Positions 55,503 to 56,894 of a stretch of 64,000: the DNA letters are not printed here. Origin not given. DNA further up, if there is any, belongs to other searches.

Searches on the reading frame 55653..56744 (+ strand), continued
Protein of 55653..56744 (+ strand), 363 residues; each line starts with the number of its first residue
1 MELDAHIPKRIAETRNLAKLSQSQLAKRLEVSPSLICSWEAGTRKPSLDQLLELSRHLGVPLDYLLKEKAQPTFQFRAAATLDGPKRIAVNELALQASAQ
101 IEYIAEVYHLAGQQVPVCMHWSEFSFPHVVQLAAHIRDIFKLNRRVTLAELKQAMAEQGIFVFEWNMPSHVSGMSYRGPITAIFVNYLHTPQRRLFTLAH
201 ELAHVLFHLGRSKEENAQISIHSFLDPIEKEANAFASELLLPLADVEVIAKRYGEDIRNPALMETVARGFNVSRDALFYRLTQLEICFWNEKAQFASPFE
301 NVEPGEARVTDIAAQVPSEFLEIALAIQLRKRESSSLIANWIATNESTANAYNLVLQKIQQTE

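Call 52: search_protein_families(library=phrogs, proteins=[window:55653-56744:+], max_evalue=0.001)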
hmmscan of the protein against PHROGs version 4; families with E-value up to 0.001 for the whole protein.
window:55653-56744:+ (363 aa): 19 families
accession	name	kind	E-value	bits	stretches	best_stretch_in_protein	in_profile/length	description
phrog_2439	-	transcription regulation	1e-42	147.4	1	5-307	6-308/367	transcriptional regulator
phrog_87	-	other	8.1e-18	66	1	113-288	12-168/227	metallo-protease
phrog_8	-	transcription regulation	7.9e-16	59.4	1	7-69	77-139/346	transcriptional regulator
phrog_1914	-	unknown function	2.6e-14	54.4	1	177-303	74-196/222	-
phrog_3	-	transcription regulation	2.5e-13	51.6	1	7-171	89-248/430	transcriptional repressor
phrog_1516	-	unknown function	5.8e-12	46.7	1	169-287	61-179/227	-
phrog_1373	-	transcription regulation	2.9e-11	44.6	1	9-91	66-151/166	transcriptional regulator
phrog_4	-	transcription regulation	7.7e-11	42.6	1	7-74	137-200/400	transcriptional repressor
phrog_5823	-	transcription regulation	1.7e-09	38.3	1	5-71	5-72/404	transcriptional regulator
phrog_4836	-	transcription regulation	4.3e-09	37.2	1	9-73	78-142/194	CII-like regulator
phrog_2328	-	transcription regulation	6e-09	36.8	1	7-72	16-81/128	transcriptional repressor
phrog_19315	-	unknown function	1.8e-08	34.8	1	189-285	90-180/348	-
phrog_2104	-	unknown function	3.2e-08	34.7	1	8-49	41-82/103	-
phrog_2967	-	transcription regulation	6.4e-06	26.9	1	9-85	13-78/225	transcriptional regulator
phrog_7241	-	transcription regulation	2.4e-05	25.4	1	11-66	66-121/122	transcriptional regulator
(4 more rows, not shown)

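Call 75: search_protein_families(library=pfam, proteins=[L111:913-4323:-, L111:9673-10716:+, L111:10673-12790:-, L111:12956-14128:-, L106:1353-2891:-, L106:2867-4129:-, L106:9144-10802:+, L106:10799-11686:+, L106:11647-12558:+, L106:12634-14178:-], max_evalue=0.001)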
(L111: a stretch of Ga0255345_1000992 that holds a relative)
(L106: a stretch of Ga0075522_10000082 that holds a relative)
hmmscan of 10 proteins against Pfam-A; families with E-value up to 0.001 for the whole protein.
L111:913-4323:- (1136 aa): 6 families
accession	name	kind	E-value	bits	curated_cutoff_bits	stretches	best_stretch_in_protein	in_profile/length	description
PF00271.37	Helicase_C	-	5.7e-22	78.5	23.5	1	706-810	12-109/110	Helicase conserved C-terminal domain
PF00176.29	SNF2-rel_dom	-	1.9e-08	34.2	24.9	1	376-511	113-227/290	SNF2-related domain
PF13091.12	PLDc_2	-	4.3e-08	33.5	27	1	141-239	40-132/132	PLD-like domain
PF04851.21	ResIII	-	1.2e-06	29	22.5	0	298-354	5-67/164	Type III restriction enzyme, res subunit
PF22590.2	Cas3-like_C_2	-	0.00016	22.3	27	1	716-810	9-104/106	CRISPR-associated nuclease/helicase Cas3, C-terminal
PF00270.35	DEAD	-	0.00037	20.7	26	0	378-435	103-165/167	DEAD/DEAH box helicase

L111:9673-10716:+ (347 aa): 0 families

L111:10673-12790:- (705 aa): 0 families

L111:12956-14128:- (390 aa): 0 families

L106:1353-2891:- (512 aa): 2 families
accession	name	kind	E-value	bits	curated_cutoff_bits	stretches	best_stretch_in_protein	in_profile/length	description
PF00899.27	ThiF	-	4e-18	65.9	28.1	1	210-465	8-223/238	ThiF family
PF14464.11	Prok-JAB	-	0.00049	20.4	25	1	89-147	54-100/114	Prokaryotic homologs of the JAB domain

L106:2867-4129:- (420 aa): 1 family
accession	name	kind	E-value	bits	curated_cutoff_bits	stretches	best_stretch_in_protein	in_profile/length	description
PF14462.11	Prok-E2_E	-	7.1e-07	29.5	25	1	312-417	21-122/123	Prokaryotic E2 family E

L106:9144-10802:+ (552 aa): 2 families
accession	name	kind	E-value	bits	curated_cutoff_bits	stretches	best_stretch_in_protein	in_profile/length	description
PF07508.19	Recombinase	-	2.3e-22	79.6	21.1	1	246-348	2-100/102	Recombinase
PF00239.26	Resolvase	-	1.2e-21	77.8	23.3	1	50-188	1-132/145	Resolvase, N terminal domain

L106:10799-11686:+ (295 aa): 2 families
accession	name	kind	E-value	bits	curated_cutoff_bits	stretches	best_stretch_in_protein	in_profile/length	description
PF07506.17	RepB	-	3.3e-13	50.5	30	1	100-264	2-177/185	RepB plasmid partitioning protein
PF02195.25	ParB_N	-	8.8e-10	38.9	26.3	1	5-98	3-94/95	ParB N-terminal domain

L106:11647-12558:+ (303 aa): 2 families
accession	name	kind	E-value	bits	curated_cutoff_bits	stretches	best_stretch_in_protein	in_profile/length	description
PF07506.17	RepB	-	9.9e-41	140.2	30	1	113-294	2-185/185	RepB plasmid partitioning protein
PF02195.25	ParB_N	-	0.00047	20.6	26.3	0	48-102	27-79/95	ParB N-terminal domain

L106:12634-14178:- (514 aa): 0 families

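Call 76: search_protein_families(library=pfam, proteins=[L099:8832-10229:+, L099:10258-11988:+, L099:11985-14939:+, L099:2923-3903:-, L104:8779-9909:+, L104:9912-11069:+, L104:11066-13204:+, L104:2884-4056:+, L104:905-1525:-, L104:35-880:-], max_evalue=0.001)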
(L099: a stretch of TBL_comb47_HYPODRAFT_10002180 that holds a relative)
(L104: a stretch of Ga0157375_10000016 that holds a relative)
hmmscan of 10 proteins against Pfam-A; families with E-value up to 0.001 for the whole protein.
L099:8832-10229:+ (465 aa): 2 families
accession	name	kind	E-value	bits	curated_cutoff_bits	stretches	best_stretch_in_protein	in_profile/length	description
PF19993.5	DO-GTPase2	-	6.1e-06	26.5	27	0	230-352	67-173/226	Double-GTPase 2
PF12773.13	DZR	-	0.00051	20.6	27.3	0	5-34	13-34/45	Double zinc ribbon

L099:10258-11988:+ (576 aa): 4 families
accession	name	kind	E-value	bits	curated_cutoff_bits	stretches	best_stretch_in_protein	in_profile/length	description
PF20013.4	GAP1-N2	-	6.9e-24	84.9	24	1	2-126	2-131/139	GTPase-associated protein 1, N-terminal domain type 2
PF13927.12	Ig_3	-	5.2e-11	43.3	30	1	269-340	1-78/78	Immunoglobulin domain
PF07679.22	I-set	-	1.8e-07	31.5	23.7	0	273-348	4-85/90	Immunoglobulin I-set domain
PF06024.17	Orf78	-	0.00085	20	29.4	0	357-436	18-92/101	Orf78 (ac78)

L099:11985-14939:+ (984 aa): 0 families

L099:2923-3903:- (326 aa): 0 families

L104:8779-9909:+ (376 aa): 1 family
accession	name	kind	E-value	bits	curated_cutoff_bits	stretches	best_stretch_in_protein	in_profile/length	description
PF01555.25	N6_N4_Mtase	-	2.8e-08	34.4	26.7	1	47-81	185-219/221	DNA methylase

L104:9912-11069:+ (385 aa): 0 families

L104:11066-13204:+ (712 aa): 1 family
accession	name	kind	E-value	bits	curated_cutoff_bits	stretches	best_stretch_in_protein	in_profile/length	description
PF01935.23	DUF87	-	4.9e-18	66.5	23.2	1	188-411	17-219/220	Helicase HerA, central domain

L104:2884-4056:+ (390 aa): 0 families

L104:905-1525:- (206 aa): 0 families

L104:35-880:- (281 aa): 1 family
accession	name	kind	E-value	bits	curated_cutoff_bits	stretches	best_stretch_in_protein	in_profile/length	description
PF12705.13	PDDEXK_1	-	1.8e-07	31.8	22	1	133-211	72-170/247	PD-(D/E)XK nuclease superfamily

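Call 98: search_dna_similar(query=window:55653-56744:+, collection=phages, mode=protein, max_evalue=1e-10, max_rows=12)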
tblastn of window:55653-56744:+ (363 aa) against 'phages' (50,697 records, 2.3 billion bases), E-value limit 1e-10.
Records with a match: 3; places in all: 3; records where one place covers at least 80% of the query: 1.
Best place of each record, by identity: <60% 3.
By first word of the organism name: Enterococcus 2; Escherichia 1.
By host as written in the record: - 2; Enterococcus faecalis 1.
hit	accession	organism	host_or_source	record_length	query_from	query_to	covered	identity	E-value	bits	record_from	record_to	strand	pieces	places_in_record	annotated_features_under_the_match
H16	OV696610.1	Escherichia phage Tritos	-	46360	8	304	82%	24.3%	2e-12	75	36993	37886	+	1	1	ImmA/IrrE metallo-endopeptidase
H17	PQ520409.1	Enterococcus phage IME_EF3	-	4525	8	244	65%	27.2%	3e-14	80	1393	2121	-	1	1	record has no annotation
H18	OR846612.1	Enterococcus phage Efs 1-1-1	Enterococcus faecalis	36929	8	244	65%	27.2%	4e-14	80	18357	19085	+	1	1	record has no annotation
